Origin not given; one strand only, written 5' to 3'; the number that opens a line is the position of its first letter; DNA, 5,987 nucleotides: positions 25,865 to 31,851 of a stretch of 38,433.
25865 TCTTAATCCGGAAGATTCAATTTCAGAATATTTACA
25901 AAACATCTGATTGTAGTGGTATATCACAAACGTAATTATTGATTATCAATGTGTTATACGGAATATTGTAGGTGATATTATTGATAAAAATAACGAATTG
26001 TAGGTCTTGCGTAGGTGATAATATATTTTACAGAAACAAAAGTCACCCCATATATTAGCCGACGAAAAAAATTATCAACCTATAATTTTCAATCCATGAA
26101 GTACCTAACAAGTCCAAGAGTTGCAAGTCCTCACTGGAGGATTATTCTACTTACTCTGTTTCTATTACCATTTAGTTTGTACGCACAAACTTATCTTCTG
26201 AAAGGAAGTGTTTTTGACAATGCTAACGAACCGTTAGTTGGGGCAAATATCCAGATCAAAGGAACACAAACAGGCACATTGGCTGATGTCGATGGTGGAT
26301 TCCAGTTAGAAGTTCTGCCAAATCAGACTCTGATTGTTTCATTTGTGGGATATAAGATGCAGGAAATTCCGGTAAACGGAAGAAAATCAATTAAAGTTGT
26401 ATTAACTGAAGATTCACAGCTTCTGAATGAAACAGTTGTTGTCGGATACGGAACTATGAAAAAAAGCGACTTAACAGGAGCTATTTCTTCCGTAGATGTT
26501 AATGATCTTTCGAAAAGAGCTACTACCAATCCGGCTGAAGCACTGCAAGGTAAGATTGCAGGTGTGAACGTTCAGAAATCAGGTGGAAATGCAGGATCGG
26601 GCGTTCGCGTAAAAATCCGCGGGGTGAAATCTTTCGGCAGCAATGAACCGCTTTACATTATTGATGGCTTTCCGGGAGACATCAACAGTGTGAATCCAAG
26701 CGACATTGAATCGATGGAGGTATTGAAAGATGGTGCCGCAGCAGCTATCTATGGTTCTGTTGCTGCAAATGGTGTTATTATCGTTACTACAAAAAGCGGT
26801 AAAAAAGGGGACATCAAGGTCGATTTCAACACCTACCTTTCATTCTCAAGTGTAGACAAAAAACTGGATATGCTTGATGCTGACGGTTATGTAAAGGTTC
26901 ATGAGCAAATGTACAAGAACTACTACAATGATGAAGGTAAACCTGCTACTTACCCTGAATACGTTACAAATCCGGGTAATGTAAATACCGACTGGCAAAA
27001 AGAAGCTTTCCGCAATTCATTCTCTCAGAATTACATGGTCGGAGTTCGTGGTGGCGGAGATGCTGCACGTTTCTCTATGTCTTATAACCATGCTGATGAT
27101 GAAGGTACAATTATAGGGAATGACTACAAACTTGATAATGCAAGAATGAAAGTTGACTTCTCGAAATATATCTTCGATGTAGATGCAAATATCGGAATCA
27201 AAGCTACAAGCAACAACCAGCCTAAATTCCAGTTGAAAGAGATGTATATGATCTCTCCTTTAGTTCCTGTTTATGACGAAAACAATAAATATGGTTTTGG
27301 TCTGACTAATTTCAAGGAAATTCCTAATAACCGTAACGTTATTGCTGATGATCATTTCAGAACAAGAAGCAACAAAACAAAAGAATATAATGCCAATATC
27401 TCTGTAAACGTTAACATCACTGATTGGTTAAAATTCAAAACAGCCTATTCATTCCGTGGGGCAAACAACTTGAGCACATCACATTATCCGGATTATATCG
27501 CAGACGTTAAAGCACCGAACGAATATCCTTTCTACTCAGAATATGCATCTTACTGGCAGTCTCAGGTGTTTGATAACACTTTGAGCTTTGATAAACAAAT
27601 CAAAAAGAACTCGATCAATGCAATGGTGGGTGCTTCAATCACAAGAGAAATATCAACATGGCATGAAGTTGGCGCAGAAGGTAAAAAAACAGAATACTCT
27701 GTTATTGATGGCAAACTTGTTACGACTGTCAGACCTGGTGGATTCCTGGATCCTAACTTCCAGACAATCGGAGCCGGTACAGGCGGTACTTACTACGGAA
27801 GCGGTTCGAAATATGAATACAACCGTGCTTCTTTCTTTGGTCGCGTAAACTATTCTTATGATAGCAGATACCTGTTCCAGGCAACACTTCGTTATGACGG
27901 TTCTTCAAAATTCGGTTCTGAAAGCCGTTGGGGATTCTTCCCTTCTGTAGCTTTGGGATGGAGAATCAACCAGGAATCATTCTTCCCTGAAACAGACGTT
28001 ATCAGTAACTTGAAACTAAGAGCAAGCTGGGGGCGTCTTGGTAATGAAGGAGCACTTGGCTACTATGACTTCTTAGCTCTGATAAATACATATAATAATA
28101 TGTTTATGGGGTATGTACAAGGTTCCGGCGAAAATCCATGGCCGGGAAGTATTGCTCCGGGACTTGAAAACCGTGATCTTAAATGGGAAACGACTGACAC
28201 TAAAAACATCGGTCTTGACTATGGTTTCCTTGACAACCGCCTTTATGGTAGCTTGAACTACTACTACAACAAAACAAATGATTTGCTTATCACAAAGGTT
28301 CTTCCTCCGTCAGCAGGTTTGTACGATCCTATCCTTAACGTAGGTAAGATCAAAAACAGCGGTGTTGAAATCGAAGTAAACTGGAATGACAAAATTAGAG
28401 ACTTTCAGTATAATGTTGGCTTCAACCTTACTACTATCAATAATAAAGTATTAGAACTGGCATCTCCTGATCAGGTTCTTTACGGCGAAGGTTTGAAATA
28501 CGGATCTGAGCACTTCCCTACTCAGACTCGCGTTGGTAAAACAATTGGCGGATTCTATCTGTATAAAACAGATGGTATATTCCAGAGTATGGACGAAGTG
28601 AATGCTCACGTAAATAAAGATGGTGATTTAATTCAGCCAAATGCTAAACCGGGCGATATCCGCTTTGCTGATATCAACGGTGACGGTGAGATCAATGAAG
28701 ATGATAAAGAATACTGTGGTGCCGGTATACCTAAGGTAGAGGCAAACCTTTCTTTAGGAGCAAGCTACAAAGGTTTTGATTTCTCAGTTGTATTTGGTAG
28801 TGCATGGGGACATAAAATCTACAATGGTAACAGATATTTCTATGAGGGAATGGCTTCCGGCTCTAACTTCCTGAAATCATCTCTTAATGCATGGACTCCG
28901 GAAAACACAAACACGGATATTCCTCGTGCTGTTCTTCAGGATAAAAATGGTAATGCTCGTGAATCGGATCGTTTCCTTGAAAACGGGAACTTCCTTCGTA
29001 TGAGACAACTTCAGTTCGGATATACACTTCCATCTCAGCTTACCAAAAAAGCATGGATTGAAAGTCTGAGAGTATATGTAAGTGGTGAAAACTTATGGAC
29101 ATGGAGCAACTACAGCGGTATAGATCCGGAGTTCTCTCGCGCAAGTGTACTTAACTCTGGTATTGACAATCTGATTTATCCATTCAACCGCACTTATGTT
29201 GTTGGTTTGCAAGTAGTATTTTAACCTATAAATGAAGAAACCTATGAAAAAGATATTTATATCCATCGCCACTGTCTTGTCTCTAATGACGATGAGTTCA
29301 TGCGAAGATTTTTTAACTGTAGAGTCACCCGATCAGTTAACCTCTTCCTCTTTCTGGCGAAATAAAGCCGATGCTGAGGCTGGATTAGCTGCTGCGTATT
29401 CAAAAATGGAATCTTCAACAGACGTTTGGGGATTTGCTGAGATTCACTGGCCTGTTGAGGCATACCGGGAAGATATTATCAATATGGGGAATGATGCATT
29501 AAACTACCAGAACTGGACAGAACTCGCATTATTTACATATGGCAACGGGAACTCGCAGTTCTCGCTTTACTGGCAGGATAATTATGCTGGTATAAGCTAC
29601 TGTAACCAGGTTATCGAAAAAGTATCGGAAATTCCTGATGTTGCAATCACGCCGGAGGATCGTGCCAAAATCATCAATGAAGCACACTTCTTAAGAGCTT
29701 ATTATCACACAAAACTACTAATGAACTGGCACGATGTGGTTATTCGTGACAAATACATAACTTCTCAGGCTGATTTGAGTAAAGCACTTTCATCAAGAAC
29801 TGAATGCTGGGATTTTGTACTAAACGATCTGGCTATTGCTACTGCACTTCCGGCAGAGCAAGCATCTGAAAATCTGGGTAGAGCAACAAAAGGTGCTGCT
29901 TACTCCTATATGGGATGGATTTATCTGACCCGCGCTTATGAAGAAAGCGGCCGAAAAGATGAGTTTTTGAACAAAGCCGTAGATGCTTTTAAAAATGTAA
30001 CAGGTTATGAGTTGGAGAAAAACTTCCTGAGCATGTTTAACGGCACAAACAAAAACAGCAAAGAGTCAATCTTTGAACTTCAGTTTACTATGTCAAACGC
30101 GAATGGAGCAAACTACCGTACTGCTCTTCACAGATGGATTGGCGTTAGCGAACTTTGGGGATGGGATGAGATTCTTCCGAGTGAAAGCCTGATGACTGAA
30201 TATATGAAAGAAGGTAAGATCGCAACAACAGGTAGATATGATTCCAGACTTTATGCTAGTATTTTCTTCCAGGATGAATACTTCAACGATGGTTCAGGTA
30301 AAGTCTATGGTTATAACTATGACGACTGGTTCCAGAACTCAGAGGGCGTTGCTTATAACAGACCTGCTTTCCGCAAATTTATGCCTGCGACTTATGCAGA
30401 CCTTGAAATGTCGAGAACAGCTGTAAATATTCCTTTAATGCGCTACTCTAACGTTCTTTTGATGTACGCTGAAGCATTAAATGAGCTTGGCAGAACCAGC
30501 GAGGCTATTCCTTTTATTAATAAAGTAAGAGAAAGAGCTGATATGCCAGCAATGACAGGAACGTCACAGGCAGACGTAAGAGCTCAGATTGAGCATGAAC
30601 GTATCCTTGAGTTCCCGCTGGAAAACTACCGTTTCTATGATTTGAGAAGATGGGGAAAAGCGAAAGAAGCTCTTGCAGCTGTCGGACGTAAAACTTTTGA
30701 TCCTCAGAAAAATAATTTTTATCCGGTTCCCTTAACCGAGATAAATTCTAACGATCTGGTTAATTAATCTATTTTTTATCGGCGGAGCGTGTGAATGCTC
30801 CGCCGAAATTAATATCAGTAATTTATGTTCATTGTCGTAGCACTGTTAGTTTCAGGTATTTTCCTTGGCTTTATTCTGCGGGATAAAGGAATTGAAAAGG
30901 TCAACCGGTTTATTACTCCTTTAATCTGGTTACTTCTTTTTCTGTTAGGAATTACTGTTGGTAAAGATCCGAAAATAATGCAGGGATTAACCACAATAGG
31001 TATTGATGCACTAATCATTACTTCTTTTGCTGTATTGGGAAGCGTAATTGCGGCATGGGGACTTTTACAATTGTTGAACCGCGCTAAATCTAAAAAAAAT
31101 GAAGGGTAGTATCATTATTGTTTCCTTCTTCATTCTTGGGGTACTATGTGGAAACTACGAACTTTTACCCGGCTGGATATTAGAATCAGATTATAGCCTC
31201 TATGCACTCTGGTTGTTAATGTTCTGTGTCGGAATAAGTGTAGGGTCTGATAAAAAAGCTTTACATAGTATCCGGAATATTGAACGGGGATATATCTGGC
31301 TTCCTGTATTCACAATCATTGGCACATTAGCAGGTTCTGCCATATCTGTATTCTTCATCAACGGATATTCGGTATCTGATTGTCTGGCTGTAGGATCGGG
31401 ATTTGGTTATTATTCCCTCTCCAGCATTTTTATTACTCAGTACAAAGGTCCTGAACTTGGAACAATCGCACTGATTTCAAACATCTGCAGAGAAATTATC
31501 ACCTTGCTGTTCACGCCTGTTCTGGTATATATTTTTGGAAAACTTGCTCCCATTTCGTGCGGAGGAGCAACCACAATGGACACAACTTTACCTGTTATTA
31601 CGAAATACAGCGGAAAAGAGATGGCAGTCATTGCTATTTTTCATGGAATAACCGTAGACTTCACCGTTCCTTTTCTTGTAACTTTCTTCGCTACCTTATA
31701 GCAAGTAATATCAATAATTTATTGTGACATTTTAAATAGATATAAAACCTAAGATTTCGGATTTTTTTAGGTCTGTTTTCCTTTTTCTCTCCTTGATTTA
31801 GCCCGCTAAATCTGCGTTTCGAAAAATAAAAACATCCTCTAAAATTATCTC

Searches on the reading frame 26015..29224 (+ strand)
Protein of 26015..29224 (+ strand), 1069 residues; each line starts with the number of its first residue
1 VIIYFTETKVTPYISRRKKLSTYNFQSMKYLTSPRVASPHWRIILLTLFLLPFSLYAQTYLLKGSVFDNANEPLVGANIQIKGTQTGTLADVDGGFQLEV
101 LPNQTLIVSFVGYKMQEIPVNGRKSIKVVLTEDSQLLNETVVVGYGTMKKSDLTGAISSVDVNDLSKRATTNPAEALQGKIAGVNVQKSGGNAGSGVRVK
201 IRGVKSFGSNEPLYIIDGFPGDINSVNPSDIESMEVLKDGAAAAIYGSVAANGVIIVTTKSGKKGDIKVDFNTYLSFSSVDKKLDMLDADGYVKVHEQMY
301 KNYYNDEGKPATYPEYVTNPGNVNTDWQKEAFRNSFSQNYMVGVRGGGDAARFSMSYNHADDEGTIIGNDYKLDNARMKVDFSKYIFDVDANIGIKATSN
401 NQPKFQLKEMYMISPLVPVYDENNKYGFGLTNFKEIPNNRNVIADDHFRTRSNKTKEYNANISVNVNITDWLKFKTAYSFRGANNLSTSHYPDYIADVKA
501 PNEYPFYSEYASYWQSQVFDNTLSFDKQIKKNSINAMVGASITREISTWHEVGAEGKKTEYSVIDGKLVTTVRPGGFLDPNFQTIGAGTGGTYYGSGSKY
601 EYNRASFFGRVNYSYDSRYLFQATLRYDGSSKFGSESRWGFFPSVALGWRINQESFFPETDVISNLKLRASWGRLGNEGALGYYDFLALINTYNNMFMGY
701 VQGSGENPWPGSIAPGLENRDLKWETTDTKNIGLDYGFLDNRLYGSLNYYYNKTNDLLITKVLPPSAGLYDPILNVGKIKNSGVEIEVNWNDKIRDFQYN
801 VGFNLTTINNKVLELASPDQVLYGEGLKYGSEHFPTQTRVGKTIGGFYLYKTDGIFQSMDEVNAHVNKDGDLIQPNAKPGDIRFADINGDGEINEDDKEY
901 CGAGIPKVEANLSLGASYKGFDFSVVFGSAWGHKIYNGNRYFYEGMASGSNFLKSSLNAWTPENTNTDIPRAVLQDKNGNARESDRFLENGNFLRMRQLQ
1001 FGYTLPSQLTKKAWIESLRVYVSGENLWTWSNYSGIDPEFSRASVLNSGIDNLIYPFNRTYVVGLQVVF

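Call 56: search_protein_families(library=pfam, proteins=[window:26015-29224:+], max_evalue=0.00001)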
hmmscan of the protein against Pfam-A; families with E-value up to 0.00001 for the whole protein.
window:26015-29224:+ (1069 aa): 4 families
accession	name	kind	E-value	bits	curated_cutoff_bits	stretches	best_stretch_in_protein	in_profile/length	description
PF00593.30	TonB_dep_Rec_b-barrel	-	9.6e-24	85.5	27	1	420-1026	24-435/436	TonB dependent receptor-like, beta-barrel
PF07715.20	Plug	-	3.7e-22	79.3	23.9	1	150-254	2-107/107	TonB-dependent Receptor Plug Domain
PF13715.12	CarbopepD_reg_2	-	1.5e-18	67.1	32.2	1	62-142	1-88/88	CarboxypepD_reg-like domain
PF13620.12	CarboxypepD_reg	-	9.1e-09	36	32.3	1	62-119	2-65/82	Carboxypeptidase regulatory-like domain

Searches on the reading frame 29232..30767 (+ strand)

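Call 56: search_protein_families(library=pfam, proteins=[window:29232-30767:+], max_evalue=0.00001)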
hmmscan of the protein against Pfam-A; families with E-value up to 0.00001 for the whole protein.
window:29232-30767:+ (511 aa): 2 families
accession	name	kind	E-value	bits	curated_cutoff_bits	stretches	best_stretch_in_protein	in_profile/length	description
PF07980.17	SusD_RagB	-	1.8e-37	130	23.1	1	277-506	1-287/297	SusD family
PF14322.12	SusD-like_3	-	2.9e-19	70.5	27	1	26-232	1-191/191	Starch-binding associating with outer membrane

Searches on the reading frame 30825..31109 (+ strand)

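Call 56: search_protein_families(library=pfam, proteins=[window:30825-31109:+], max_evalue=0.00001)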
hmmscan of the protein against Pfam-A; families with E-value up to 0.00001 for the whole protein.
window:30825-31109:+ (94 aa): 1 family
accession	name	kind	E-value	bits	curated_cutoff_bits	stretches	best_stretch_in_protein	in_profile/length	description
PF03956.18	Lys_export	-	4e-09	36.7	23.8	1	6-84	2-80/190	Lysine exporter LysO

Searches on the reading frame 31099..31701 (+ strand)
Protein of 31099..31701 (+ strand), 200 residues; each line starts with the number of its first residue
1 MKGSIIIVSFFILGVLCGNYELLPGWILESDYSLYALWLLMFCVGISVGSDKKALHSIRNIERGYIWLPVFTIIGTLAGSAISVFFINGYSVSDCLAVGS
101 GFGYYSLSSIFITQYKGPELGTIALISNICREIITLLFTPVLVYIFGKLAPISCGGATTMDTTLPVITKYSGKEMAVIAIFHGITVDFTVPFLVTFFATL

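Call 56: search_protein_families(library=pfam, proteins=[window:31099-31701:+], max_evalue=0.00001)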
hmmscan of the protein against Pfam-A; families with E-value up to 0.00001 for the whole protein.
window:31099-31701:+ (200 aa): 1 family
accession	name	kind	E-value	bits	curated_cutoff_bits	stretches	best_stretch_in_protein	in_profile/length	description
PF03956.18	Lys_export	-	5.3e-71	238.5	23.8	1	9-197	2-189/190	Lysine exporter LysO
